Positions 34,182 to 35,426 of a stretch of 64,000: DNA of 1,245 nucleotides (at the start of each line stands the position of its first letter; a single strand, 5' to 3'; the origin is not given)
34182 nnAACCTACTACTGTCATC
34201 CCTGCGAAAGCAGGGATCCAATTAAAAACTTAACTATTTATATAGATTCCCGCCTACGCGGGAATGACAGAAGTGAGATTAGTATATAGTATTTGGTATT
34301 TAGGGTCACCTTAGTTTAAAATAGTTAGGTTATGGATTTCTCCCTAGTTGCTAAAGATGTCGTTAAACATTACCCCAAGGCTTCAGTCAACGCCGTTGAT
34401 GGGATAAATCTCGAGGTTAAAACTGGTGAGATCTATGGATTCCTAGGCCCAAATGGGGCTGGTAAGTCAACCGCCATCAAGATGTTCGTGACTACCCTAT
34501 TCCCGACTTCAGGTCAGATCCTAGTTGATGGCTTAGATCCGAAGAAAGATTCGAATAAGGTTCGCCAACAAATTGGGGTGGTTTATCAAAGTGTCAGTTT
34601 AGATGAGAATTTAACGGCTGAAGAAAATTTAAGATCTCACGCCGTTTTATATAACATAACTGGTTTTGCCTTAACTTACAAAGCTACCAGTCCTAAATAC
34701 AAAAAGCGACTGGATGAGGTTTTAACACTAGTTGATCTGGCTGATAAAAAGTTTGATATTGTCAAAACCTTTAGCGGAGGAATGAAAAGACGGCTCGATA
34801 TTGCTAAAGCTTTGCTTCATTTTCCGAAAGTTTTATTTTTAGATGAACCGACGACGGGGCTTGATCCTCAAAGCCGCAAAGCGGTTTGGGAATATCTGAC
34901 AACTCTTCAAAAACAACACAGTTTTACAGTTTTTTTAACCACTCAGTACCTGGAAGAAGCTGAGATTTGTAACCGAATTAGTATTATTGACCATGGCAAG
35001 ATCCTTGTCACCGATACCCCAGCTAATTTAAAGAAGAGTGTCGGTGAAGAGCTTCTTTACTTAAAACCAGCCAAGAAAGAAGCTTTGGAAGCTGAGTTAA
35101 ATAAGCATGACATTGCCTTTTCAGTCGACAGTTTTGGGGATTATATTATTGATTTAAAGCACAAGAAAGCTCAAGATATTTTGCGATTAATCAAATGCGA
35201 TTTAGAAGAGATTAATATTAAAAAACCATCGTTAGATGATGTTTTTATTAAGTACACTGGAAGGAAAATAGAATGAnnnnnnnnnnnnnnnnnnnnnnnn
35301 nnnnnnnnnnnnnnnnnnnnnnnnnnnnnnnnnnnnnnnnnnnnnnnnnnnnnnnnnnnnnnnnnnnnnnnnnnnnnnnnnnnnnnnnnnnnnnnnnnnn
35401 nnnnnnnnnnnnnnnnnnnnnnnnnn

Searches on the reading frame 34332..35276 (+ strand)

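Call 23: search_protein_families(library=pfam, proteins=[window:34332-35276:+], max_evalue=0.01)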
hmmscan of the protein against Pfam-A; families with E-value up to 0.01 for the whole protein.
window:34332-35276:+ (314 aa): 8 families
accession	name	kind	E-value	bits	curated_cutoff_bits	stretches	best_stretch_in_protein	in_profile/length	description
PF00005.33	ABC_tran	-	2.5e-34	119.3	25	1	23-175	2-137/137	ABC transporter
PF13304.12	AAA_21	-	8e-10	39.7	27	1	126-205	196-298/304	AAA domain, putative AbiEii toxin, Type IV TA system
PF13732.12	DrrA1-3_C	-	2.5e-07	31.8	27.4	1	230-309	3-81/81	ATP-binding protein DrrA1-3-like, C-terminal domain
PF13476.12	AAA_23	-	0.00063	20.9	27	1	33-205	20-176/201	AAA domain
PF12846.13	AAA_10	-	0.0017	17.9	27.5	0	34-86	23-73/362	AAA-like domain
PF00142.24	Fer4_NifH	-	0.0031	17.5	25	1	37-108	5-76/271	4Fe-4S iron sulfur cluster binding proteins, NifH/frxC family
PF13401.12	AAA_22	-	0.0032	18.2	27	0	38-205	11-123/130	AAA domain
PF02463.25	SMC_N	-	0.0058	16.5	40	0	168-218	162-213/220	RecF/RecN/SMC N terminal domain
